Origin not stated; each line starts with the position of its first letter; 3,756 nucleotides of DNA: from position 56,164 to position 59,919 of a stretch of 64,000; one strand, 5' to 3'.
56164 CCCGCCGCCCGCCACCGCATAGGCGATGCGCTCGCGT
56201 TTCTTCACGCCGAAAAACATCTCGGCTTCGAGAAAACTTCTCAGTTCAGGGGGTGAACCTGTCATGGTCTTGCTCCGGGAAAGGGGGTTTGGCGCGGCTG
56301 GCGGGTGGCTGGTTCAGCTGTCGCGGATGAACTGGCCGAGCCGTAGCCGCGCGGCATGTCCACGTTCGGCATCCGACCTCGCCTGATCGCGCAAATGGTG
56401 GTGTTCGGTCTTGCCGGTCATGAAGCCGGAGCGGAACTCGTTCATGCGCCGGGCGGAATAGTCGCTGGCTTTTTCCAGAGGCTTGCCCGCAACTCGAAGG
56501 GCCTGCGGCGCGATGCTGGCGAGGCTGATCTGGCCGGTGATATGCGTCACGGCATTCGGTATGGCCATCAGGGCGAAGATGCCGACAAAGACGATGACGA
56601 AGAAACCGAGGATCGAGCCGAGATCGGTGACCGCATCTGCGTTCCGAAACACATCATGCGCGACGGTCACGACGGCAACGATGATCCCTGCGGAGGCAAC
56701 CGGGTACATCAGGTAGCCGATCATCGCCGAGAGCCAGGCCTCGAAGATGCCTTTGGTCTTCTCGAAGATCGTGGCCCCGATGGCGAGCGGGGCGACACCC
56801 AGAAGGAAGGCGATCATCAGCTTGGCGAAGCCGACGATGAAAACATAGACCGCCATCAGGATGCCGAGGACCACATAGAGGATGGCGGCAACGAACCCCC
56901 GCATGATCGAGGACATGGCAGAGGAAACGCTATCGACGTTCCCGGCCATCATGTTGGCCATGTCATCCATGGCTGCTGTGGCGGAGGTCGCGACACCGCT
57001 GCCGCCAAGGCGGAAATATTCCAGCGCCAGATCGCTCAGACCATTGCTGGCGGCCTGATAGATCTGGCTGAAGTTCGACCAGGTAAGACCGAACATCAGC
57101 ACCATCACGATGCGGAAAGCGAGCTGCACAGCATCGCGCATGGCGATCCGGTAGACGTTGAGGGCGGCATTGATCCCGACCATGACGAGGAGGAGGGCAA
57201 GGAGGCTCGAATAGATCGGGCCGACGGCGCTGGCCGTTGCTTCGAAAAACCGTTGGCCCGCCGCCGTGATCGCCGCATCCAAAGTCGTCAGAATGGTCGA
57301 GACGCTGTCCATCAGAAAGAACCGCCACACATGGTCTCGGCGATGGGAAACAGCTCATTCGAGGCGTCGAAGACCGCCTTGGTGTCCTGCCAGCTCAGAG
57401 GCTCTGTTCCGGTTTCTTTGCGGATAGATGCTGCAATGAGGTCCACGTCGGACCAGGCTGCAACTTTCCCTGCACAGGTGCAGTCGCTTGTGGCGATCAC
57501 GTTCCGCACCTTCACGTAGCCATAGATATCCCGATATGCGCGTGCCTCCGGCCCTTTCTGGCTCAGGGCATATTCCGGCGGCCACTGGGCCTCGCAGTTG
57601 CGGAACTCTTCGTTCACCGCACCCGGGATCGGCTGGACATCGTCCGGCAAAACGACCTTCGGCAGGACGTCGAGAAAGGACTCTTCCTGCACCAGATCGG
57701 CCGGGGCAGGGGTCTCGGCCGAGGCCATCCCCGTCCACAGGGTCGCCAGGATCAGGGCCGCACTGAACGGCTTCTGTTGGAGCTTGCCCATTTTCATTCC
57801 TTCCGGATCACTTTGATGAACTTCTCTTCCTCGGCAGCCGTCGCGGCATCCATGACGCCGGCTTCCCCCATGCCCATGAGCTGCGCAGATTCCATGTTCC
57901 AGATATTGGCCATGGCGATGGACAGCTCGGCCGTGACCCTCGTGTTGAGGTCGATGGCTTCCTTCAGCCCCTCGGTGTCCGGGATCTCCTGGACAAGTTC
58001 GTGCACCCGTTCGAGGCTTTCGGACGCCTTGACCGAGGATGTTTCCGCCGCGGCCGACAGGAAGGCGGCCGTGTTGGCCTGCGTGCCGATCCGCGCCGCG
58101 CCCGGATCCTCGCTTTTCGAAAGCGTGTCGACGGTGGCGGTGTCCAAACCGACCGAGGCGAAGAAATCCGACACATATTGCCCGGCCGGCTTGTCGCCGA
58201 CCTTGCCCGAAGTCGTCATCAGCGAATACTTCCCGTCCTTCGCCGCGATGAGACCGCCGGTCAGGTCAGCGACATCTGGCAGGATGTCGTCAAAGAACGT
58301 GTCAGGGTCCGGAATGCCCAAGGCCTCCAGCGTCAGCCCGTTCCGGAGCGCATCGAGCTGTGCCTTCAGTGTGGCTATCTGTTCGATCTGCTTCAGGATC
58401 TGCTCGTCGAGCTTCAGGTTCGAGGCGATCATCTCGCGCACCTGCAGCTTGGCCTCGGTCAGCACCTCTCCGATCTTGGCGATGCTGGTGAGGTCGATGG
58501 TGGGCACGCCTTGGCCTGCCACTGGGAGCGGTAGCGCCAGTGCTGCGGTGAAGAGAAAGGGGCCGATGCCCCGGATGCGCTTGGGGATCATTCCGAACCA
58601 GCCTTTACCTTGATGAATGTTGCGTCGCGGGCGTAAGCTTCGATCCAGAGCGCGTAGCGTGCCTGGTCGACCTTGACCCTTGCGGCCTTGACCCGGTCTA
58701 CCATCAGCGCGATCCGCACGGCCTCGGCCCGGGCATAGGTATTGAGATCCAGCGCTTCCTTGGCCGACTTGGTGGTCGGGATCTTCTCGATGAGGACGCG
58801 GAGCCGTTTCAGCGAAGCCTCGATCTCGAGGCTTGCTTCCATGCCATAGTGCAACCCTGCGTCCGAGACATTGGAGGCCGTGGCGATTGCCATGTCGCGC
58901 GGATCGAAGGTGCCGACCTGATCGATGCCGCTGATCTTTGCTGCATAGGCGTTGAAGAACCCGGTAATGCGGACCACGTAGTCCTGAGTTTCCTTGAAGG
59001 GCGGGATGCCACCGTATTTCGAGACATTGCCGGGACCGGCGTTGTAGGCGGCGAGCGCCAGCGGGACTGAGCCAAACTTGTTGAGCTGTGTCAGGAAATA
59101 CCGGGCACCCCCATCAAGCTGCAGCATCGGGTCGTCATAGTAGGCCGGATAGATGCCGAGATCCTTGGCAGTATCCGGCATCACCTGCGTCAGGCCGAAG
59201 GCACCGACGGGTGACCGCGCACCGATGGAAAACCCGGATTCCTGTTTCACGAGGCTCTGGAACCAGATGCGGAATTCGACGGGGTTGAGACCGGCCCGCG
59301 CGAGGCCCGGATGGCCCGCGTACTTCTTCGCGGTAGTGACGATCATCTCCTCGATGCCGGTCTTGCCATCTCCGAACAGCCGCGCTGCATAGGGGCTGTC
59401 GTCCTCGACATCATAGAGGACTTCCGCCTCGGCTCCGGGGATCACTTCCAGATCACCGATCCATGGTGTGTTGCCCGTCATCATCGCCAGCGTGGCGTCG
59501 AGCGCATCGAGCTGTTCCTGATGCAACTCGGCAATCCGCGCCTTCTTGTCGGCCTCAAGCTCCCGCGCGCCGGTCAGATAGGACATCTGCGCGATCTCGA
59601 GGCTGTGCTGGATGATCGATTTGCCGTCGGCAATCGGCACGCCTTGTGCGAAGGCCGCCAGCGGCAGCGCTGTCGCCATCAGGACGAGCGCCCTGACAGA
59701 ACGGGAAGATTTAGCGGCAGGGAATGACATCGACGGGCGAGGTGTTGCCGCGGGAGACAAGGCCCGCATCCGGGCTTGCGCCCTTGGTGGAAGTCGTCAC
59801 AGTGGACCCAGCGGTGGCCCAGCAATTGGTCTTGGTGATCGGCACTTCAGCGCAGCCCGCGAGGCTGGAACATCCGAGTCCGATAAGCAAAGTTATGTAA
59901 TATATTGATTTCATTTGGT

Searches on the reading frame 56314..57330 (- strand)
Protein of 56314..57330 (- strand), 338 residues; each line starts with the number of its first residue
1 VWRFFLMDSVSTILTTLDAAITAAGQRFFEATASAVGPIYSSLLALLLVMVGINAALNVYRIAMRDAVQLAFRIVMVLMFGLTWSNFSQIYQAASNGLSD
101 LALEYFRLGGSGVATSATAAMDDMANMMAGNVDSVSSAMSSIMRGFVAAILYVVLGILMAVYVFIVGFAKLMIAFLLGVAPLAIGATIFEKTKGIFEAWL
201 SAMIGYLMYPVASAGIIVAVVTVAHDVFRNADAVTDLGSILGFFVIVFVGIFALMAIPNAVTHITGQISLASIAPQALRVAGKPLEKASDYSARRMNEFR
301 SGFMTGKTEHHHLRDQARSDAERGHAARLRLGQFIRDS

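Call 85: search_protein_families(library=pfam, proteins=[window:56314-57330:-], max_evalue=0.001)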
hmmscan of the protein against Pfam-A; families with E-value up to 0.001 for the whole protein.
window:56314-57330:- (338 aa): 1 family
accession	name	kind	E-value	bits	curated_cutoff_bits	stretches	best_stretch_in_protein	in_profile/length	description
PF04610.19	TrbL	-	9.4e-21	75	25.9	1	46-255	3-213/215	TrbL/VirB6 plasmid conjugal transfer protein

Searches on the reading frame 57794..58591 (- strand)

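Call 85: search_protein_families(library=pfam, proteins=[window:57794-58591:-], max_evalue=0.001)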
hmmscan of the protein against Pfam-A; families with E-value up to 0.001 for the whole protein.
window:57794-58591:- (265 aa): 1 family
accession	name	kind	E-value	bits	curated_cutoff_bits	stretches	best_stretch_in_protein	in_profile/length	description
PF07996.16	T4SS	-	7.9e-10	39.9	24.7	1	28-244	1-189/197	Type IV secretion system proteins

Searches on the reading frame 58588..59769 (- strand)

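Call 85: search_protein_families(library=pfam, proteins=[window:58588-59769:-], max_evalue=0.001)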
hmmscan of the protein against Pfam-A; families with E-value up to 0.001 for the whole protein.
window:58588-59769:- (393 aa): 1 family
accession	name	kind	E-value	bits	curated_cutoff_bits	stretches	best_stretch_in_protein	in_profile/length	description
PF01464.25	SLT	-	1.2e-17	64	21.3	1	172-263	19-115/117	Transglycosylase SLT domain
